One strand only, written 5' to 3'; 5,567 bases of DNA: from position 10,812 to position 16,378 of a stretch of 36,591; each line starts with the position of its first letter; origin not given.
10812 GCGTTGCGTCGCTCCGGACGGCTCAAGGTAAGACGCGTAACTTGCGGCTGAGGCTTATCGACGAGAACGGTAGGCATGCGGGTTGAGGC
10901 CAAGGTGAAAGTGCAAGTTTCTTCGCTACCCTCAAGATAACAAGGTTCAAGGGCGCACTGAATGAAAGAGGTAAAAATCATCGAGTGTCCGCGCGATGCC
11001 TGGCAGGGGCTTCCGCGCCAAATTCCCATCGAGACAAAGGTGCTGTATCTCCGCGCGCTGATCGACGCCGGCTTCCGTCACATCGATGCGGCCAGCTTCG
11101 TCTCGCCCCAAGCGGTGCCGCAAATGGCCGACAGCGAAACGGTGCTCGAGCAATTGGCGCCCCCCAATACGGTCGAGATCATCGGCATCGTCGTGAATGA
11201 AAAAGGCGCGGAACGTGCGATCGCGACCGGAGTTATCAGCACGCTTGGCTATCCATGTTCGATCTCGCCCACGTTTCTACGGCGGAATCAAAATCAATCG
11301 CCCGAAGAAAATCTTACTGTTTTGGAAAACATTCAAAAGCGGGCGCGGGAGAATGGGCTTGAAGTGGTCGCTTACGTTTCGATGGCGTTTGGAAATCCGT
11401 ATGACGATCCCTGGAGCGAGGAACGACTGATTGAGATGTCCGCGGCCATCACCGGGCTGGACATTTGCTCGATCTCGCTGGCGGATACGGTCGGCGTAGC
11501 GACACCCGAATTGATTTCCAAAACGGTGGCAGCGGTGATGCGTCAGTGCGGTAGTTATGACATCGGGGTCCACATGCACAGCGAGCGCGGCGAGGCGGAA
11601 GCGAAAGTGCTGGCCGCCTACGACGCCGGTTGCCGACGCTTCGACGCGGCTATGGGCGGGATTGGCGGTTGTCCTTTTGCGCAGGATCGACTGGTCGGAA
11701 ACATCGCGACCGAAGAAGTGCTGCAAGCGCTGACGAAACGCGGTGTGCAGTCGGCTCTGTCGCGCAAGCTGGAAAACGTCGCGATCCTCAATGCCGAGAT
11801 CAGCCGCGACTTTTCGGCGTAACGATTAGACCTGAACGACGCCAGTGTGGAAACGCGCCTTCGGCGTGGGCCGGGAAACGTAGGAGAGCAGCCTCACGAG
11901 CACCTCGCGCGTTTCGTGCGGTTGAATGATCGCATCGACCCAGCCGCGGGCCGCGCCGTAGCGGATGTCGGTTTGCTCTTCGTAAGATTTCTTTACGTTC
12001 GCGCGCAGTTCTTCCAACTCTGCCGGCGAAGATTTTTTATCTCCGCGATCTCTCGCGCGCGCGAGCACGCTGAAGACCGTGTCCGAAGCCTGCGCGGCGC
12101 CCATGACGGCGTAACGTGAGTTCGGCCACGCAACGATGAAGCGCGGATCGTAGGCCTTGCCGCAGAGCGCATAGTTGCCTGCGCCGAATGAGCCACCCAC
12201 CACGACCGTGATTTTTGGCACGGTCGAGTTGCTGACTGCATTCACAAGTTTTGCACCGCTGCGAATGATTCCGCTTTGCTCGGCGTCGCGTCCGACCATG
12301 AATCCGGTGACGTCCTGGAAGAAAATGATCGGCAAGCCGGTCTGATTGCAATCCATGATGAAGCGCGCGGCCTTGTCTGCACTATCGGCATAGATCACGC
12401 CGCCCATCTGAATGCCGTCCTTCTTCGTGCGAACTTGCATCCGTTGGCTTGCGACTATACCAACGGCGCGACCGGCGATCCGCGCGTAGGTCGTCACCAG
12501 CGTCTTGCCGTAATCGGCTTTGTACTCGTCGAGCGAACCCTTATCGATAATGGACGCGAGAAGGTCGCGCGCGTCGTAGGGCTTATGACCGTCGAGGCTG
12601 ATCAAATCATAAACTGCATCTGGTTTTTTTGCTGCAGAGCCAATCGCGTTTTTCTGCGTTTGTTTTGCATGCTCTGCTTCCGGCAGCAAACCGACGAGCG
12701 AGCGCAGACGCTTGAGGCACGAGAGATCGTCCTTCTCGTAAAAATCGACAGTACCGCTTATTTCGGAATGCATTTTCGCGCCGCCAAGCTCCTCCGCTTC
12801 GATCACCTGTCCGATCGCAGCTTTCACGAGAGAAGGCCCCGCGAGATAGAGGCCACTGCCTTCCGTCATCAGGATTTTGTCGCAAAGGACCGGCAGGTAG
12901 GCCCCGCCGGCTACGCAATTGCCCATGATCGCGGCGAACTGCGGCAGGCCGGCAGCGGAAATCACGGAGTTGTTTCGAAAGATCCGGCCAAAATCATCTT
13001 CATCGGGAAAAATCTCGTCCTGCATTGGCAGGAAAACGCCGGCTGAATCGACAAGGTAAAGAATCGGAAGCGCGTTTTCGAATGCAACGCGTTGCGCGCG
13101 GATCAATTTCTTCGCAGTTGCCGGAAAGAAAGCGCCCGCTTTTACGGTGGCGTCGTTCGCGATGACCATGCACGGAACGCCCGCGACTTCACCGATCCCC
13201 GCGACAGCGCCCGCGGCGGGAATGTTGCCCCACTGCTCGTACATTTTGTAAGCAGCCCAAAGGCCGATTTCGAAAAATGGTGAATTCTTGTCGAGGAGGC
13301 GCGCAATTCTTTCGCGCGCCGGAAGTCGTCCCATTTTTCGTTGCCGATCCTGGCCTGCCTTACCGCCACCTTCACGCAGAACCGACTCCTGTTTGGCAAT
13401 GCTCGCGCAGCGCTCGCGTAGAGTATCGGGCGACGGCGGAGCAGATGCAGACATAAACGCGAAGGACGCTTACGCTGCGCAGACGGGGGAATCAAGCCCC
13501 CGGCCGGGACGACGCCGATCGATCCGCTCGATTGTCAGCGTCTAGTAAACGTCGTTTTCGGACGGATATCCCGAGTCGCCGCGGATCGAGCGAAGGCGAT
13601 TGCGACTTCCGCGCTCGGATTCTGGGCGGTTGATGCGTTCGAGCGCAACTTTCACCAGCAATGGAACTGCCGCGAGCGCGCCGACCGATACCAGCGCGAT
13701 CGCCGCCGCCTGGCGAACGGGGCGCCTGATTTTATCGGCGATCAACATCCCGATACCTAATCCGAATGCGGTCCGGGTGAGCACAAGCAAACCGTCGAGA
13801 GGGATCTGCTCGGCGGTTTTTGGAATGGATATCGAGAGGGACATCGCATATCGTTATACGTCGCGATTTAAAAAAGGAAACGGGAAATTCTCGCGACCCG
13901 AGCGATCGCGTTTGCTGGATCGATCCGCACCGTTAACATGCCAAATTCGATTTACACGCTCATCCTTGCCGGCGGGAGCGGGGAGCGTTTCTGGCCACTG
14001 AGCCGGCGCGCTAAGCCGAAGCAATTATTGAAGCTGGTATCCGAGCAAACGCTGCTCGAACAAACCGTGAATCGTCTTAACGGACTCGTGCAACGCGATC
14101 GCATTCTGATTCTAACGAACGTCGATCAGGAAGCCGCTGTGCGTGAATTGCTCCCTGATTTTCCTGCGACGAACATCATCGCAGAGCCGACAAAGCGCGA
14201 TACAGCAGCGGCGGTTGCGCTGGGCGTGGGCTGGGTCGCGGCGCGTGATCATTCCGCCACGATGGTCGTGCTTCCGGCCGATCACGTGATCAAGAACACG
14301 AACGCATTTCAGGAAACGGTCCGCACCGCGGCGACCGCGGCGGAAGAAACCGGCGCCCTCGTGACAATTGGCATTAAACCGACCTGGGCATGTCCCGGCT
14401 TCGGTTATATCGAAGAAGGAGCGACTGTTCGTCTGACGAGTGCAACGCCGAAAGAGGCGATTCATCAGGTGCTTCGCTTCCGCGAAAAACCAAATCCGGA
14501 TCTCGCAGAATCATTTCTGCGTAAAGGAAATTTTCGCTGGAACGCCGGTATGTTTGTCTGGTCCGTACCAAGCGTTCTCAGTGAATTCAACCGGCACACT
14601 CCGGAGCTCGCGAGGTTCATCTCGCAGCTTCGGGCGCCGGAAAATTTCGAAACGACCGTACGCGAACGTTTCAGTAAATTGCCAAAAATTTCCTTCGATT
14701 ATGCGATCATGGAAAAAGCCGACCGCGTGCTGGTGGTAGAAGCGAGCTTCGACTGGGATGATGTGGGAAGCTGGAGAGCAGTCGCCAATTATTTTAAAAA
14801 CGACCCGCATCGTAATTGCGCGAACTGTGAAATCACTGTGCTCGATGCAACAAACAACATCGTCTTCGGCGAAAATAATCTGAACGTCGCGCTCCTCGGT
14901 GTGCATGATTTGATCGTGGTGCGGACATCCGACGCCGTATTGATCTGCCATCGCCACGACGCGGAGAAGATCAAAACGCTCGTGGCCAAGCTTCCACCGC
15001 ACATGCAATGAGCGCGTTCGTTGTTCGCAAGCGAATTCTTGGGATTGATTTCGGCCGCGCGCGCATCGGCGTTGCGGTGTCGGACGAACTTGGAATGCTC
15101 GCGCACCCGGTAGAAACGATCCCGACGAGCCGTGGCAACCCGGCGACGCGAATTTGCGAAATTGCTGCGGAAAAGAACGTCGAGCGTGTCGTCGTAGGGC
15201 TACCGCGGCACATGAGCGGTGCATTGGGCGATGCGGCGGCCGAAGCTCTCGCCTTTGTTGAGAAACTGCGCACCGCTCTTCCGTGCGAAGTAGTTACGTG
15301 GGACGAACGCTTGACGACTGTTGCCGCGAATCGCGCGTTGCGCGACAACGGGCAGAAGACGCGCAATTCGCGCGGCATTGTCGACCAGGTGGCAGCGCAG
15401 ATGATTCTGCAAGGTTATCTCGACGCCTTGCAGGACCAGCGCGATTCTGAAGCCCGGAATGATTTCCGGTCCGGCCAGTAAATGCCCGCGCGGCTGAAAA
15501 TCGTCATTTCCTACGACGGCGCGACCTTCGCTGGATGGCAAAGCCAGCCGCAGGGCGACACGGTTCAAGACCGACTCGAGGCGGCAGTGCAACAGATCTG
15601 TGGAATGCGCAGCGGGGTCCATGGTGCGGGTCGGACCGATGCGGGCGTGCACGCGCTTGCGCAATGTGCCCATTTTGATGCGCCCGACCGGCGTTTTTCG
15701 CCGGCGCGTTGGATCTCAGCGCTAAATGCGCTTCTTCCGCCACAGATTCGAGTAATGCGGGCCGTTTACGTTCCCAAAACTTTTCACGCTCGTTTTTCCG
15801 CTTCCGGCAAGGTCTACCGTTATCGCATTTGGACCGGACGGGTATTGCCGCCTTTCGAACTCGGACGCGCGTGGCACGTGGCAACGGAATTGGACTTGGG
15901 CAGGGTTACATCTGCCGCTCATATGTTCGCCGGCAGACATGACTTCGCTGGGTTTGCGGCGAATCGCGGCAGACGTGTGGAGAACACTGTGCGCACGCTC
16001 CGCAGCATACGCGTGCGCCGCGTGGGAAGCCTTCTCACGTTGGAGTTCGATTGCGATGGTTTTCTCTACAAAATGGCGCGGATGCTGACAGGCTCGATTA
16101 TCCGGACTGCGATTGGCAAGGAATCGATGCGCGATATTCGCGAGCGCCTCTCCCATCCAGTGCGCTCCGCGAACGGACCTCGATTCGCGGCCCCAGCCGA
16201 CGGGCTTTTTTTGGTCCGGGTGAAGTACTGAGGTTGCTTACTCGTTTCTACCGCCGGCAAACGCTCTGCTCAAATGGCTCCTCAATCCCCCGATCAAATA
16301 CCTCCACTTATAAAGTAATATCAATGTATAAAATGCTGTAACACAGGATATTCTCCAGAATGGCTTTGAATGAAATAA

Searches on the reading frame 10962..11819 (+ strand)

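Call 9: search_protein_families(library=pfam, proteins=[window:10962-11819:+], max_evalue=0.001)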
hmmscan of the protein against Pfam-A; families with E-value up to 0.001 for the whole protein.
window:10962-11819:+ (286 aa): 1 family
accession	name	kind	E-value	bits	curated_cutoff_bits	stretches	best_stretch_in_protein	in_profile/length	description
PF00682.25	HMGL-like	-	1.3e-28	100.6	29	1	10-266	9-248/260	HMGL-like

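Call 11: search_protein_families(library=ncbifam, proteins=[window:10962-11819:+], max_evalue=1e-10)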
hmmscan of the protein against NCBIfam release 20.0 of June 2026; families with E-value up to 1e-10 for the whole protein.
window:10962-11819:+ (286 aa): 4 families
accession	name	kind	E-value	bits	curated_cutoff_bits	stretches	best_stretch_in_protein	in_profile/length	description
NF004283.0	PRK05692.1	subfamily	3.9e-63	213.4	246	1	2-268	5-270/300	hydroxymethylglutaryl-CoA lyase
TIGR02146.1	LysS_fung_arch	equivalog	1.2e-13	51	413.55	1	23-235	19-220/344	homocitrate synthase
TIGR02090.1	LEU1_arch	subfamily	1.9e-12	47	484.75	1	20-263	18-243/363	isopropylmalate/citramalate/homocitrate synthases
NF042433.1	CitmalDyn_Leptosp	equivalog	4.6e-12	45.3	950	1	69-236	76-239/514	(R)-citramalate synthase CimA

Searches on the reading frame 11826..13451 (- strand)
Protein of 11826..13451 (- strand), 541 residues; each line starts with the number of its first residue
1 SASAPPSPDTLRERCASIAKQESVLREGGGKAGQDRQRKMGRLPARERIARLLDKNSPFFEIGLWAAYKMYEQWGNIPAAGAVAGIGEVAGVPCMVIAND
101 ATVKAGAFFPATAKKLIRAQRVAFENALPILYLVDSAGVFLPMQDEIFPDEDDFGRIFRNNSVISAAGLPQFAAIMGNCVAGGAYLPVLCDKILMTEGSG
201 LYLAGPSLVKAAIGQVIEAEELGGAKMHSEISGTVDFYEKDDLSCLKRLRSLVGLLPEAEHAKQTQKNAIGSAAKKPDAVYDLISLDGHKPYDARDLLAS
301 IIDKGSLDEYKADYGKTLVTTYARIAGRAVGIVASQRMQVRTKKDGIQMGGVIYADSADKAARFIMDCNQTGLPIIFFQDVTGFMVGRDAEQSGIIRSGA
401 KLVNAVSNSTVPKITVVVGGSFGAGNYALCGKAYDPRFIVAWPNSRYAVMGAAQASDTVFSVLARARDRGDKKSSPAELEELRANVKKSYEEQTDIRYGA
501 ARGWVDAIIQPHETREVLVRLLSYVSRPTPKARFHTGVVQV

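Call 9: search_protein_families(library=pfam, proteins=[window:11826-13451:-], max_evalue=0.001)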
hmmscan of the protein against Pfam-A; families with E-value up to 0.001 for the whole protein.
window:11826-13451:- (541 aa): 3 families
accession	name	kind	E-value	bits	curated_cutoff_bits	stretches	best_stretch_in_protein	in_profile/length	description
PF01039.27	Carboxyl_trans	-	6.7e-140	467.4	22.3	1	37-522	2-475/493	Carboxyl transferase domain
PF03255.19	ACCA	-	3.9e-13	49.7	23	2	316-429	92-204/310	Acetyl co-enzyme A carboxylase carboxyltransferase-like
PF06833.16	MdcE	-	1.9e-05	24.9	32.7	0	372-455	27-110/196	Malonate decarboxylase gamma subunit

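Call 11: search_protein_families(library=ncbifam, proteins=[window:11826-13451:-], max_evalue=1e-10)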
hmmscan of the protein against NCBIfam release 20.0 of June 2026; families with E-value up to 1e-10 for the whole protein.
window:11826-13451:- (541 aa): 4 families
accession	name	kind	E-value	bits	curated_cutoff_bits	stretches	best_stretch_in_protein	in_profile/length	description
TIGR01117.1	mmdA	subfamily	4.4e-97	326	998.8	1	18-524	6-494/512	methylmalonyl-CoA decarboxylase subunit alpha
NF041504.1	AccA_sub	subfamily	1.4e-14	54.2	300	0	316-429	39-151/257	carboxyltransferase subunit alpha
TIGR00513.1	accA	equivalog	3.8e-13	49.5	319.3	0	315-425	95-206/321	acetyl-CoA carboxylase carboxyl transferase subunit alpha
NF004344.0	PRK05724.1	equivalog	8.3e-13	48.3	357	0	316-428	96-207/319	acetyl-CoA carboxylase carboxyltransferase subunit alpha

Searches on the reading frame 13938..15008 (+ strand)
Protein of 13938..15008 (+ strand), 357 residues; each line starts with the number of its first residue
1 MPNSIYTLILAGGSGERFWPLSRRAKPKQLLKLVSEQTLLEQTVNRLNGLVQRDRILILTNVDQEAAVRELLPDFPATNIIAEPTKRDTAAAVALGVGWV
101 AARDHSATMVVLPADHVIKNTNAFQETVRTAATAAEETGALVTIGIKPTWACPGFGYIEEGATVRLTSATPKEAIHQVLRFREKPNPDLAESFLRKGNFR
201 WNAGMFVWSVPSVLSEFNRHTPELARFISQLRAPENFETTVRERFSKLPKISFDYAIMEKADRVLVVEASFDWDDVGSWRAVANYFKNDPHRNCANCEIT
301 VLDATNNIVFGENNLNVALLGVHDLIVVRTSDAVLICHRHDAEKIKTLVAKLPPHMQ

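Call 9: search_protein_families(library=pfam, proteins=[window:13938-15008:+], max_evalue=0.001)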
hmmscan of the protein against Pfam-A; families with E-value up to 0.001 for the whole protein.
window:13938-15008:+ (357 aa): 4 families
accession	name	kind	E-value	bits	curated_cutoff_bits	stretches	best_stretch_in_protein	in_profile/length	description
PF00483.29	NTP_transferase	-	2.9e-41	142.1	21.2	1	7-288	2-241/245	Nucleotidyl transferase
PF22640.1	ManC_GMP_beta-helix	-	1.3e-14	54.2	27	1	301-352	5-55/55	MannoseP isomerase/GMP-like beta-helix domain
PF12804.13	NTP_transf_3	-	1.6e-11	45.1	27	1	8-138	2-118/160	MobA-like NTP transferase domain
PF01128.25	IspD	-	2.7e-06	27.8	27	1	7-106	3-93/221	2-C-methyl-D-erythritol 4-phosphate cytidylyltransferase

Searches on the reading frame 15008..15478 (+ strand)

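Call 9: search_protein_families(library=pfam, proteins=[window:15008-15478:+], max_evalue=0.001)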
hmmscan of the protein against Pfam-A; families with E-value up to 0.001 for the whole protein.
window:15008-15478:+ (157 aa): 1 family
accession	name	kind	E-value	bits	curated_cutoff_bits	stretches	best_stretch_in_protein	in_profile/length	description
PF03652.20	RuvX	-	2.3e-41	141.7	29.2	1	9-139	2-133/134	Holliday junction resolvase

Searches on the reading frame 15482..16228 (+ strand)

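Call 9: search_protein_families(library=pfam, proteins=[window:15482-16228:+], max_evalue=0.001)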
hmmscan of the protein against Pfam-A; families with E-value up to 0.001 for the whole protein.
window:15482-16228:+ (249 aa): 1 family
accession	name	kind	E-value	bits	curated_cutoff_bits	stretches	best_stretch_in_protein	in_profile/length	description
PF01416.25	PseudoU_synth_1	-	2.3e-31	108.9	23.3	2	145-249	1-107/108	tRNA pseudouridine synthase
